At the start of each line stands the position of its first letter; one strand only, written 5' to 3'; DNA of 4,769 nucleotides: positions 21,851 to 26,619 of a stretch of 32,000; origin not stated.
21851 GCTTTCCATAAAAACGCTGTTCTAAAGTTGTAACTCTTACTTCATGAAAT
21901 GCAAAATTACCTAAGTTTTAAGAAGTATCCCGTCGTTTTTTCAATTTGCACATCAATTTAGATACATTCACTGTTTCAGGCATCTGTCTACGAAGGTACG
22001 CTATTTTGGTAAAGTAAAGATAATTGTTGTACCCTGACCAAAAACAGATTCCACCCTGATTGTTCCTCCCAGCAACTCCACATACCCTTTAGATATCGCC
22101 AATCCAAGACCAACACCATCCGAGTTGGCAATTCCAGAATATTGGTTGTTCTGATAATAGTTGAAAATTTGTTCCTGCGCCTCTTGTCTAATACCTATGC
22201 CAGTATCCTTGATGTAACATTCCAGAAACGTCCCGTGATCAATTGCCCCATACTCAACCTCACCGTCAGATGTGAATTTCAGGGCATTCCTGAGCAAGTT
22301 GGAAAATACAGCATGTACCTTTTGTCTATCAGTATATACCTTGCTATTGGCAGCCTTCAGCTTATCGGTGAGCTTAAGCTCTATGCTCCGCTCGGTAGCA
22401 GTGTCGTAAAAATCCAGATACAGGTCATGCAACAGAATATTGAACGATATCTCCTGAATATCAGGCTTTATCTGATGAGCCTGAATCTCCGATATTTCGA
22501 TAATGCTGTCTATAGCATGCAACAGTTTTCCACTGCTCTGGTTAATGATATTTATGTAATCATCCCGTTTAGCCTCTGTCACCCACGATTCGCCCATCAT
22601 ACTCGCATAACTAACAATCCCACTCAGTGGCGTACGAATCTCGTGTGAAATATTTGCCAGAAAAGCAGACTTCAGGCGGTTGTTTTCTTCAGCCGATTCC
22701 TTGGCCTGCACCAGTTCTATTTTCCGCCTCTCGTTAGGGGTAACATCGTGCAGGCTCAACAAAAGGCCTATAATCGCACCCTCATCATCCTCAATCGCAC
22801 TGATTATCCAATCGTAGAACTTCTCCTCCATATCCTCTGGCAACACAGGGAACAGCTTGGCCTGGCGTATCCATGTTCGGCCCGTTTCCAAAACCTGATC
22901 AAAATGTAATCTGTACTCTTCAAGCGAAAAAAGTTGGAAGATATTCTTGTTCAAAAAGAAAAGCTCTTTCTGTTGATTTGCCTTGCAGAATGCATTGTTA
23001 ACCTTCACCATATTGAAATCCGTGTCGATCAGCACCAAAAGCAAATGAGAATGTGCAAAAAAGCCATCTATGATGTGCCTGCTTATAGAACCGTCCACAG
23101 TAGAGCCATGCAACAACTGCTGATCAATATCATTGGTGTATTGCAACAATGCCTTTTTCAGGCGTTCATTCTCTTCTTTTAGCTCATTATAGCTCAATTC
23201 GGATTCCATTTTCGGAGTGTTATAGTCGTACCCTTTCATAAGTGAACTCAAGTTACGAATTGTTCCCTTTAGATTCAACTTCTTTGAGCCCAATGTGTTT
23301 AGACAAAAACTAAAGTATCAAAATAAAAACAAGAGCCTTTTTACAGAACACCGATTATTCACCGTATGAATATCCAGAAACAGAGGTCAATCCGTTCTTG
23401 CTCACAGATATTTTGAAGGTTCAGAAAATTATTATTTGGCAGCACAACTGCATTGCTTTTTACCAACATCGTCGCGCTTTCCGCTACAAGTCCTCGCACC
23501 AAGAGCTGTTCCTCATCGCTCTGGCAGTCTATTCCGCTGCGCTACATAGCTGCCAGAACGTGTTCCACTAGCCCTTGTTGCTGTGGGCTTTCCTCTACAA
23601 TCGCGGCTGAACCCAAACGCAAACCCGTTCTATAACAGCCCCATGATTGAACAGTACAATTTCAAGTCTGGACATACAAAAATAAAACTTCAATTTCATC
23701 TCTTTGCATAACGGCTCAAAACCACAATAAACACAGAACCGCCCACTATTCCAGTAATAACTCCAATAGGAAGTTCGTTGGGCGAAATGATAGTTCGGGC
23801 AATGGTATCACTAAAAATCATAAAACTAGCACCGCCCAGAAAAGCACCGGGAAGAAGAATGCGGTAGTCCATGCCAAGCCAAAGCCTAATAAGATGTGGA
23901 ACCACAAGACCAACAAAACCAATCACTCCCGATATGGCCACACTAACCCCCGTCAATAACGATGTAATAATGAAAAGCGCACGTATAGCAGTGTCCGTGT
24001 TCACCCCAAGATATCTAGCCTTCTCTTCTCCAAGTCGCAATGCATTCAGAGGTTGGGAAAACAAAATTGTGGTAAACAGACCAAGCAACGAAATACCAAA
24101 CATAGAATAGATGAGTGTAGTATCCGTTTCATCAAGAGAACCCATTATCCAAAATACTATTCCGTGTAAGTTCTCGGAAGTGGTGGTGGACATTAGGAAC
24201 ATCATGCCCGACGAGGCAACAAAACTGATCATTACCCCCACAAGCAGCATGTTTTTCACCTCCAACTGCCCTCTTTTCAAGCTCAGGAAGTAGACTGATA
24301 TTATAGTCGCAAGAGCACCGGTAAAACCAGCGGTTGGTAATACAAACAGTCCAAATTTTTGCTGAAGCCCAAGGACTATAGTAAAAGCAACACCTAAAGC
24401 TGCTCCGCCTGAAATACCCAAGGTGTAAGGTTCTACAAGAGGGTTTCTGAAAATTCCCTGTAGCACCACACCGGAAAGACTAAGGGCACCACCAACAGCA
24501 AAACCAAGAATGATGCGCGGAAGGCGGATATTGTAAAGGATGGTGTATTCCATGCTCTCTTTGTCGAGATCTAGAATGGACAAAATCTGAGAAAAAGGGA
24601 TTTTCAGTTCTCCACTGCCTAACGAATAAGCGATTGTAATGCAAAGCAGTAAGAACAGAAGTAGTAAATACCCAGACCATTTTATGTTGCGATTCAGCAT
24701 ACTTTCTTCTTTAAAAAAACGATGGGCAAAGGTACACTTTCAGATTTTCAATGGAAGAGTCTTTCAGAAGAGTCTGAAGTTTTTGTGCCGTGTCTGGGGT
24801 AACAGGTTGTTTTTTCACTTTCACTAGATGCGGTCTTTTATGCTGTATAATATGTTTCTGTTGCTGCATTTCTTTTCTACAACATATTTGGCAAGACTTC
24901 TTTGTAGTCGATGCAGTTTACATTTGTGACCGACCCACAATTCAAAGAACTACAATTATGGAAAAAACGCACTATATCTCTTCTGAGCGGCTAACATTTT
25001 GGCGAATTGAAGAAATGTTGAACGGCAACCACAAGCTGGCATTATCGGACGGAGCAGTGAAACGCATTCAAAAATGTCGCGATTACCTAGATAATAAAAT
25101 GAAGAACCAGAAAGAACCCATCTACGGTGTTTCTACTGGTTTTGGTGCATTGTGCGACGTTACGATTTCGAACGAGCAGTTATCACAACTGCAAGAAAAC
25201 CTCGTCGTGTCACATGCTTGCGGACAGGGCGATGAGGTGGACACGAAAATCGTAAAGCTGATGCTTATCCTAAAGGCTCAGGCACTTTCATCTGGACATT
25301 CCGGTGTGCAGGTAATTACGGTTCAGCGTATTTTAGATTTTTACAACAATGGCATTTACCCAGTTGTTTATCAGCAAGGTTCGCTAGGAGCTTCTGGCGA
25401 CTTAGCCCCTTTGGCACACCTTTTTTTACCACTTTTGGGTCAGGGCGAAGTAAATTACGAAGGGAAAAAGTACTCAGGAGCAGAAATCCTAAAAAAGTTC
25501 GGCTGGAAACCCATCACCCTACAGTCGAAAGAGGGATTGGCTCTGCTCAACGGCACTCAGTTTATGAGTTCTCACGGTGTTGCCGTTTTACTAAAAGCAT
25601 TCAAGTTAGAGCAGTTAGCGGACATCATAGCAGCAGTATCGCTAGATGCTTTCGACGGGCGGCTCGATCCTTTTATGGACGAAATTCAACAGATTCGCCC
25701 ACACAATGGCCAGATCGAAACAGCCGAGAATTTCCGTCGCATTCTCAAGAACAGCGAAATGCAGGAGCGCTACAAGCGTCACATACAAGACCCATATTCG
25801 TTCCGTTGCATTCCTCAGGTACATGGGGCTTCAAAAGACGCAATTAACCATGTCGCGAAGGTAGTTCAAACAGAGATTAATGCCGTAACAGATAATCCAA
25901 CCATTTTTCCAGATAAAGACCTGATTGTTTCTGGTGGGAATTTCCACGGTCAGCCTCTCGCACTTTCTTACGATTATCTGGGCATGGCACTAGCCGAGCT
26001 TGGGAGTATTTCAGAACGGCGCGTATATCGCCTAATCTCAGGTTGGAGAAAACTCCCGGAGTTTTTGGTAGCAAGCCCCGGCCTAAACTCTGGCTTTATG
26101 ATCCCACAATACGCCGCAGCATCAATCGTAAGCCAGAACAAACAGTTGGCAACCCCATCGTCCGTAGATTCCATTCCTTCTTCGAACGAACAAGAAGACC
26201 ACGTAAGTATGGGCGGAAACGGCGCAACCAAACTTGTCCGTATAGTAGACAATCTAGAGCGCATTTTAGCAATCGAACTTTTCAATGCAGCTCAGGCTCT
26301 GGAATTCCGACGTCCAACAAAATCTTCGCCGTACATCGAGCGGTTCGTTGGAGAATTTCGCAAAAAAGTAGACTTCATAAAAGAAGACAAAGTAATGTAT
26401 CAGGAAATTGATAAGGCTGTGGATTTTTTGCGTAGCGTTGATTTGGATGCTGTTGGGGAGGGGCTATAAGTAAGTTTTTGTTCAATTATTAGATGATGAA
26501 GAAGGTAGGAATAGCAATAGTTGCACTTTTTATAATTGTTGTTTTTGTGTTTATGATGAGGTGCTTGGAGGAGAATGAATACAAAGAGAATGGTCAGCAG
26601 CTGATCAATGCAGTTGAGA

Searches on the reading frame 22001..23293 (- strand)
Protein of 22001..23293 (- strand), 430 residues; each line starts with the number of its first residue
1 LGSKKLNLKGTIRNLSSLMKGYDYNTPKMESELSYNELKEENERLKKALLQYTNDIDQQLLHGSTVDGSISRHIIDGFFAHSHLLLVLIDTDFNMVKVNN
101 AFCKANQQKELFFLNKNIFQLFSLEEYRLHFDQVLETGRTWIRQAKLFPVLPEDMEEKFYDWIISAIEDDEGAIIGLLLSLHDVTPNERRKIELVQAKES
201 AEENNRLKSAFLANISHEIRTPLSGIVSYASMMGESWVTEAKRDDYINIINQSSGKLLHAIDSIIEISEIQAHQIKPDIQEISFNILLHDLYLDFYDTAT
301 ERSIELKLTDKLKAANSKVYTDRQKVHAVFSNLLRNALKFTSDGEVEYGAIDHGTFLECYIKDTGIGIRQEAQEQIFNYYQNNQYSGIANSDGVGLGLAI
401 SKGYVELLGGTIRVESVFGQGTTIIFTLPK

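Call 21: search_protein_families(library=pfam, proteins=[window:22001-23293:-])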
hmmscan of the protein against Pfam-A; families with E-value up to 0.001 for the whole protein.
window:22001-23293:- (430 aa): 4 families
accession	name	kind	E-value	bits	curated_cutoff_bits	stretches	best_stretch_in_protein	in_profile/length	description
PF02518.31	HATPase_c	-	7.7e-21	75.1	26.4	1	322-429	2-108/111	Histidine kinase-, DNA gyrase B-, and HSP90-like ATPase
PF00512.31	HisKA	-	5.7e-15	55.6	26.9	1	208-272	2-65/66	His Kinase A (phospho-acceptor) domain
PF08448.16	PAS_4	-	4.5e-08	33.7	23.1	1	81-186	3-107/110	PAS fold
PF13426.13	PAS_9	-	1.6e-07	31.9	27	1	87-185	5-102/103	PAS domain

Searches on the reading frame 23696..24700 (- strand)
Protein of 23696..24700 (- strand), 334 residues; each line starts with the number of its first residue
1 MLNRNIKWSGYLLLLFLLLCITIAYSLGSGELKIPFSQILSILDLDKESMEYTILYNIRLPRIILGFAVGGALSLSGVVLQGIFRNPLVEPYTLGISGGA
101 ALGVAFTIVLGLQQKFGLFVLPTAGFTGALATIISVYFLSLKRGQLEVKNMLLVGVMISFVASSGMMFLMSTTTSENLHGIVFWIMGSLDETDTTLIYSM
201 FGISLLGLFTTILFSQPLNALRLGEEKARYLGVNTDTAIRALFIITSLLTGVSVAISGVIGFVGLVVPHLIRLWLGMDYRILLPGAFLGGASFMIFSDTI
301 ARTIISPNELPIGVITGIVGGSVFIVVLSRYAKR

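Call 21: search_protein_families(library=pfam, proteins=[window:23696-24700:-])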
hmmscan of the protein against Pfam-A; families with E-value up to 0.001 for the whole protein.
window:23696-24700:- (334 aa): 2 families
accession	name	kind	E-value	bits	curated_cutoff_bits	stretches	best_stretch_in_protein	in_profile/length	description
PF01032.23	FecCD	-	2.5e-90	303.1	26.5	1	18-330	1-311/311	FecCD transport family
PF00950.22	ABC-3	-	4.2e-06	26.9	20.1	1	96-296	38-227/258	ABC 3 transport family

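Call 52: find_homologous_proteins(query=window:23696-24700:-, max_evalue=1e-40)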
Query window:23696-24700:- (334 aa): 6811 proteins with E <= 1e-40 among 8000 candidates; the best 120 are listed.
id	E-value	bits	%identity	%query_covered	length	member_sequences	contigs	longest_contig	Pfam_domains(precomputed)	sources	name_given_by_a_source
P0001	1.8e-202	690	100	100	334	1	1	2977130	PF01032.24,PF00950.23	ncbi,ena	-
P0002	2.8e-139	482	69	100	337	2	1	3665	PF01032.24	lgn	-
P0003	7.0e-129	448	65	100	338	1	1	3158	PF01032.24,PF00950.23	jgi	jgi:iron complex transport system permease protein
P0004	1.7e-128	447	65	100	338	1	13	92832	PF01032.24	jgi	jgi:iron complex transport system permease protein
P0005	1.7e-126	440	64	100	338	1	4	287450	PF01032.24,PF00950.23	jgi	jgi:iron complex transport system permease protein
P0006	4.0e-126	439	63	99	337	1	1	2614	PF01032.24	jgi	-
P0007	4.7e-126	439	66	100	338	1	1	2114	PF01032.24,PF00950.23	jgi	-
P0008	1.3e-124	434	64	100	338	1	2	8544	PF01032.24,PF00950.23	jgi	jgi:iron complex transport system permease protein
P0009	4.4e-124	432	63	100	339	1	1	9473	PF01032.24,PF00950.23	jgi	jgi:iron complex transport system permease protein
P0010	1.5e-123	430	62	99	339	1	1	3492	PF01032.24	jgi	jgi:iron complex transport system permease protein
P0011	2.3e-123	430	64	100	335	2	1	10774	PF01032.24,PF00950.23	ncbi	-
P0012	3.0e-123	430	62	100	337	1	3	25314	PF01032.24,PF00950.23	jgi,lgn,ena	jgi:iron complex transport system permease protein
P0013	5.6e-123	429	63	100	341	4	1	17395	PF01032.24,PF00950.23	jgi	jgi:iron complex transport system permease protein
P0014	7.4e-123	428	61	100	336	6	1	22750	PF01032.24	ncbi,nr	ncbi:MAG: iron ABC transporter permease [Bacteroidetes bacterium]|nr:iron ABC transporter permease [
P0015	1.0e-122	428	63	100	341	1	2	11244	PF01032.24,PF00950.23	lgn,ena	-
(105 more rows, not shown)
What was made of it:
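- On Flavo-1 (RF01705): Named homologues of the window's FecCD protein come from Bacteroidota genomes assembled from metagenomes, at 61-64% identity (call 52).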

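Call 53: find_encoding_contigs(protein=P0001, flank=10000, max_places=3)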
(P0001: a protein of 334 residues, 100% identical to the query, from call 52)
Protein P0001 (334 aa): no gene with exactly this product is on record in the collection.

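Call 55: list_cluster_members(proteins=[P0001])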
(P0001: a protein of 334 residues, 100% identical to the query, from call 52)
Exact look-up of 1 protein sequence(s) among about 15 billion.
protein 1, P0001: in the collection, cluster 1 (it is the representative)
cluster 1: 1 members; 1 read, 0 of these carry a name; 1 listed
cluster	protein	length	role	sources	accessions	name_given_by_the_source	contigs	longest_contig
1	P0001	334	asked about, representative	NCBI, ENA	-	-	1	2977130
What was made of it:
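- Tried and rejected: The cluster look-up gave no organism name (call 55).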

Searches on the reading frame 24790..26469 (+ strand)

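Call 21: search_protein_families(library=pfam, proteins=[window:24790-26469:+])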
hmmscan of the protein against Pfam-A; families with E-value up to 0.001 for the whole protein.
window:24790-26469:+ (559 aa): 1 family
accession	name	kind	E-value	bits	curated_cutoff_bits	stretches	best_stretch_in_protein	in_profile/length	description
PF00221.24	Lyase_aromatic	-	1.4e-186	621.2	27.3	1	69-525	2-466/466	Aromatic amino acid lyase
